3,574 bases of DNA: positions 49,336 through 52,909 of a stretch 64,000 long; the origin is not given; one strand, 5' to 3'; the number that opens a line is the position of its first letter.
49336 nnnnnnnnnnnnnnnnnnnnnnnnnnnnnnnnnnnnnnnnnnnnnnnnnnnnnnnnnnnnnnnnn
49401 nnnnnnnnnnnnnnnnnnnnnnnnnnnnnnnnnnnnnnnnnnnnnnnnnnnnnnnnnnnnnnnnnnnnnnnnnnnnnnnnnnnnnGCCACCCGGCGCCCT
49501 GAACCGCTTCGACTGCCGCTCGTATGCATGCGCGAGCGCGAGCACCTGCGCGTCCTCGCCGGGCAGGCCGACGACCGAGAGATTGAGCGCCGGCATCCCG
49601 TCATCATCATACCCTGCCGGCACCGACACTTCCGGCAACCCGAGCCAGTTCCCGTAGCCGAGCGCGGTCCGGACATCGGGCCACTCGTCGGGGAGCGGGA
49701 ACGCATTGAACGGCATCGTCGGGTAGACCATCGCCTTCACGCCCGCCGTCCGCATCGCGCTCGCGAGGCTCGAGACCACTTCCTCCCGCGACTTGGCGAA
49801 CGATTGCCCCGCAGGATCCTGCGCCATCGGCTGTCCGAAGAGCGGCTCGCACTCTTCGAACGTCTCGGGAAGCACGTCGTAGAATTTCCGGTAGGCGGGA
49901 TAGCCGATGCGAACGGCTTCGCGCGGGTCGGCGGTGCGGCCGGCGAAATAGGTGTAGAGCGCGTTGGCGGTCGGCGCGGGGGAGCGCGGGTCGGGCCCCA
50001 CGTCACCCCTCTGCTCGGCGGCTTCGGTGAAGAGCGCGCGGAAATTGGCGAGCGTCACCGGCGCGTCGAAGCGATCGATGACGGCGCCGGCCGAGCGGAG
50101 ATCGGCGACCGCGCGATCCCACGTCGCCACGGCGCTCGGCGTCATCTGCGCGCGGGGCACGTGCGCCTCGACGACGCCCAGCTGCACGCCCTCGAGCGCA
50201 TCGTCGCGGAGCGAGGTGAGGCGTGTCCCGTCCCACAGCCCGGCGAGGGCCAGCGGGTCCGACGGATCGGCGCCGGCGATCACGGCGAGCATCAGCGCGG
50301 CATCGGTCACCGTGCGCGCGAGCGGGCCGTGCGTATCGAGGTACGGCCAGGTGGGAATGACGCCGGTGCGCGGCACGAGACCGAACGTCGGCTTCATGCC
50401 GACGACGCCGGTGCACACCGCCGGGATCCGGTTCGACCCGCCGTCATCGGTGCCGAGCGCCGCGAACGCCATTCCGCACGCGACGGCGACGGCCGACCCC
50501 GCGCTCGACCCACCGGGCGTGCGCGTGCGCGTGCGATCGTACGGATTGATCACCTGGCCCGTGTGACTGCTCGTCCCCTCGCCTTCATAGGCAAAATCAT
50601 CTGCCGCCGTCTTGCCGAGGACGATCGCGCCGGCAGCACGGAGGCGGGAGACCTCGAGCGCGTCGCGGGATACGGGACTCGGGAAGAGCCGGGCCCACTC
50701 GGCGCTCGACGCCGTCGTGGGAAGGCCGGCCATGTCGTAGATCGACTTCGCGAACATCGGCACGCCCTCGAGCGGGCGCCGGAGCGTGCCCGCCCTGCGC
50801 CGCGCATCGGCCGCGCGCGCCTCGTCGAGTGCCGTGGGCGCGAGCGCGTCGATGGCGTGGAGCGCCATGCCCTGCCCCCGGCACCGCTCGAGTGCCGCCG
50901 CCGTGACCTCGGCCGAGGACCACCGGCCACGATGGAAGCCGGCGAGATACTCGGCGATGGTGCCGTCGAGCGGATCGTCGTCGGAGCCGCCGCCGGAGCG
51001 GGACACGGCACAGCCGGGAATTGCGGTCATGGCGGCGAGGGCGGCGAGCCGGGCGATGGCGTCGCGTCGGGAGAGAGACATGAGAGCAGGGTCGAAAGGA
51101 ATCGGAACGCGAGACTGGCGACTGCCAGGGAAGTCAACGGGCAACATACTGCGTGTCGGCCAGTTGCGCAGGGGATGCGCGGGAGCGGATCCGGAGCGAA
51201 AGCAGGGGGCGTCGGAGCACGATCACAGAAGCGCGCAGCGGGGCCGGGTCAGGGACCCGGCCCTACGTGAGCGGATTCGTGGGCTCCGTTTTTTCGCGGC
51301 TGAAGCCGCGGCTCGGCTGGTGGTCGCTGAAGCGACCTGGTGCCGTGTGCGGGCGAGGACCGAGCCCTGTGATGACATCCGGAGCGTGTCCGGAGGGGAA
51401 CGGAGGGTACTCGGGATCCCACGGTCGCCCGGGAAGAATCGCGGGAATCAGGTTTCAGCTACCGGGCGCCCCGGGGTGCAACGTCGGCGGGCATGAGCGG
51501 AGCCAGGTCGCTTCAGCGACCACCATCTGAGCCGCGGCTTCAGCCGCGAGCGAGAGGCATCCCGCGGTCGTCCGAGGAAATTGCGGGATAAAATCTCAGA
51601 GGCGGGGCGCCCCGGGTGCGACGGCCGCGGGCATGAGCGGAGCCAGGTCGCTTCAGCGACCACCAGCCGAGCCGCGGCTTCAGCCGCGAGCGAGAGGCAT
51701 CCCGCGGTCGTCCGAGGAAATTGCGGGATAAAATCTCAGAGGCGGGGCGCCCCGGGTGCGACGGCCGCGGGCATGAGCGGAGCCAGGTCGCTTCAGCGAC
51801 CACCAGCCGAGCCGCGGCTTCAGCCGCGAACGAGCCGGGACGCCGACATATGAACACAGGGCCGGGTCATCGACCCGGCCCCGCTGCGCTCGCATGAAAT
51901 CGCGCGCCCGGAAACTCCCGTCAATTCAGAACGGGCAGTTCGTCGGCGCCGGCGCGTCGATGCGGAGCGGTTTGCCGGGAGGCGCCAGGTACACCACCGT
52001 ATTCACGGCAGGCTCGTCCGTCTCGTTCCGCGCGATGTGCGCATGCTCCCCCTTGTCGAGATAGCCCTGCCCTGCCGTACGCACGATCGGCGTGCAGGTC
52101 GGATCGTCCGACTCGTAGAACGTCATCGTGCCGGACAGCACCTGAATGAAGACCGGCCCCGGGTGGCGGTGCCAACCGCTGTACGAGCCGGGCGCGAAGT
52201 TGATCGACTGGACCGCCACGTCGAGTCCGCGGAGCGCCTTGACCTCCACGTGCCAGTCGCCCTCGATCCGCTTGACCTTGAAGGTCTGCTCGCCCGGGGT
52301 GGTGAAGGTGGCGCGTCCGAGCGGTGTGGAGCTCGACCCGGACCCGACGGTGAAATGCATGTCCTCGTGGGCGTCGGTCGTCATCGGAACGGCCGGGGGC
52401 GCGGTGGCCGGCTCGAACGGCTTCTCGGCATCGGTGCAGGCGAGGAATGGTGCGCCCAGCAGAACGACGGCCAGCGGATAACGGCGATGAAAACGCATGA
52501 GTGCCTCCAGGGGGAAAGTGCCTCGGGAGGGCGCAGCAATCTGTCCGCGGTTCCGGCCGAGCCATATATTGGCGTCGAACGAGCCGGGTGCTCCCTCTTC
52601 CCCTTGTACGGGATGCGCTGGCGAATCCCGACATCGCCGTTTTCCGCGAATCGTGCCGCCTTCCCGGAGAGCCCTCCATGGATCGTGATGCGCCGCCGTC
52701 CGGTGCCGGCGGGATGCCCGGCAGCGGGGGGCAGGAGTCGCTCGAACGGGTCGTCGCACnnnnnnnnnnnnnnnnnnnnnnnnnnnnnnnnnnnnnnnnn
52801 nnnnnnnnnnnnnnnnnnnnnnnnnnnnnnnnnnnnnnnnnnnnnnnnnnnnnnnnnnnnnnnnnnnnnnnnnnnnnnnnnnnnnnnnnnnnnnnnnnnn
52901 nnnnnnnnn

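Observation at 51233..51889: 844-bp intergenic gap filled by a structured repeat array bracketed by inverted hairpin elements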

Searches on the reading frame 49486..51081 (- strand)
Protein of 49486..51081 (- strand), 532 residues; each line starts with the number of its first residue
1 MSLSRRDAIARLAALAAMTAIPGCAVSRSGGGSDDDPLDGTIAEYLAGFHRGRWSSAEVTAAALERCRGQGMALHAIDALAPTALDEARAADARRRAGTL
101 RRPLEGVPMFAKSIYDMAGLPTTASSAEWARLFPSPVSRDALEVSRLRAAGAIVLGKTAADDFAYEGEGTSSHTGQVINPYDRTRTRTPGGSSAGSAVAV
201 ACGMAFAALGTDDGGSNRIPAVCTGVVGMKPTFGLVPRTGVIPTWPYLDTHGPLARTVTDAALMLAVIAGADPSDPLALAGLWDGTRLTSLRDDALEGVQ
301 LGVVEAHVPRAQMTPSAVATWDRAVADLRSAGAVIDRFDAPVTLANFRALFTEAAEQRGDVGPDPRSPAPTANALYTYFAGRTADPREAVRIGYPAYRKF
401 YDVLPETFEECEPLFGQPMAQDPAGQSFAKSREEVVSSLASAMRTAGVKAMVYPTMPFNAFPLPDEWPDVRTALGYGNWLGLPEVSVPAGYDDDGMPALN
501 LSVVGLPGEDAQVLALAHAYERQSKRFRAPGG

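Call 65: search_protein_families(library=pfam, proteins=[window:49486-51081:-], max_evalue=0.001)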
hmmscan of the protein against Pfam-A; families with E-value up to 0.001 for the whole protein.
window:49486-51081:- (532 aa): 1 family
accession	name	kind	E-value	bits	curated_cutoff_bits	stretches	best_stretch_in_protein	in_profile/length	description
PF01425.27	Amidase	-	7.9e-72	243.1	27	1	58-514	1-445/445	Amidase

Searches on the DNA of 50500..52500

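Call 4: search_rna_families(source=window, start=50500, end=52500, threshold=evalue, max_evalue=10, show_alignments=3)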
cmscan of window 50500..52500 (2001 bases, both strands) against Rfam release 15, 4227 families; matches with E-value up to 10: 6.
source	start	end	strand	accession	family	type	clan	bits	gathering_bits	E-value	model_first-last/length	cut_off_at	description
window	50835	50854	+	RF01382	HIV-1_SL4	Cis-reg;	-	18.2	31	1.4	1-20/20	no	HIV-1 stem-loop 4 packaging signal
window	51010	51122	+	RF00312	snoZ206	Gene; snRNA; snoRNA; CD-box;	-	16.4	50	9.9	1-129/129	no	Small nucleolar RNA Z206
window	51848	51958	+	RF02242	Xoo5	Gene; sRNA;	-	15.1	50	6.6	1-124/124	no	Xanthomonadaceae sRNA Xoo5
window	51645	51699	-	RF00630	P26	Gene;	-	14.4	36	9.4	1-66/66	no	Pseudomonas sRNA P26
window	51675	51719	-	RF01068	Guanidine-II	Cis-reg; riboswitch;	-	14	32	9.6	1-48/48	no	Guanidine-II riboswitch aptamer (mini-ykkC)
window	51856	51936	+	RF02424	Bp2_287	Gene; sRNA;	-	12.5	70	7.9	1-174/174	no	Burkholderia sRNA Bp2_Cand287_SIPHT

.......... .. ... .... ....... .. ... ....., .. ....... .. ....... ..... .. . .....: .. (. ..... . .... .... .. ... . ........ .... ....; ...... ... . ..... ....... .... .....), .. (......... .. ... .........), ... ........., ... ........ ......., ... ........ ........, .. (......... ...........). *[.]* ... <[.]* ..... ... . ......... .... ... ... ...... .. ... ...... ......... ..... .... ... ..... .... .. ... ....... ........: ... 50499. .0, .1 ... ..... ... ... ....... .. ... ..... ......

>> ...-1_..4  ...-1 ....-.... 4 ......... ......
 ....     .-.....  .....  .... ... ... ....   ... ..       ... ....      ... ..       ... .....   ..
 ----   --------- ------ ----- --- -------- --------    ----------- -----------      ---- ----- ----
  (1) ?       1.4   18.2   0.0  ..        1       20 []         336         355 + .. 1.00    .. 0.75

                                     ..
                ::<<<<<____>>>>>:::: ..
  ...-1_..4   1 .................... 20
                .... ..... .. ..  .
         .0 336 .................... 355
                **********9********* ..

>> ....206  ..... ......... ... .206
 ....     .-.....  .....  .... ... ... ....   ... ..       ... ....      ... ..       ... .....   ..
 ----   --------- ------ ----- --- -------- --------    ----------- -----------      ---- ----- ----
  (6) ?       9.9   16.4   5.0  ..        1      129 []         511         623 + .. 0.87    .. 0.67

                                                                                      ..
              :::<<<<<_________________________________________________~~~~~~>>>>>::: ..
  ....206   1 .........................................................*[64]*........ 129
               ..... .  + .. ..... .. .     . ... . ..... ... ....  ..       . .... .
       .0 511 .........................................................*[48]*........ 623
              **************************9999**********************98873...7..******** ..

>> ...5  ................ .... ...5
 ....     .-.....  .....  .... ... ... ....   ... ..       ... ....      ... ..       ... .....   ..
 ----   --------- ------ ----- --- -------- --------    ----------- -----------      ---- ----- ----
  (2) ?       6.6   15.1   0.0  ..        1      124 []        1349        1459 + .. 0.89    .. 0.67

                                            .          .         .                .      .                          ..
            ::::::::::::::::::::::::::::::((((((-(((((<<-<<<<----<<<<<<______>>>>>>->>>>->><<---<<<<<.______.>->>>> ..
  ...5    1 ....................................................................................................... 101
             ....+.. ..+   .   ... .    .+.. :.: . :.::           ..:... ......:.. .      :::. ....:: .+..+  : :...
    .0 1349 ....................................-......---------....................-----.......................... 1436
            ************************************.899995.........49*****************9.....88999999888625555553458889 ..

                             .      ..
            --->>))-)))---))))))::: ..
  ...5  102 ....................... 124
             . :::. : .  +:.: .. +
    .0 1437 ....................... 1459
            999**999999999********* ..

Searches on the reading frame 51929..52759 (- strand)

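Call 65: search_protein_families(library=pfam, proteins=[window:51929-52759:-], max_evalue=0.001)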
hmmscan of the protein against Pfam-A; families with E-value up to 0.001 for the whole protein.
window:51929-52759:- (277 aa): 1 family
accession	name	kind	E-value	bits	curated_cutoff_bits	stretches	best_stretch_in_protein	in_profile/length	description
PF07883.17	Cupin_2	-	9.3e-09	35.3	27.2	1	187-257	4-70/70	Cupin domain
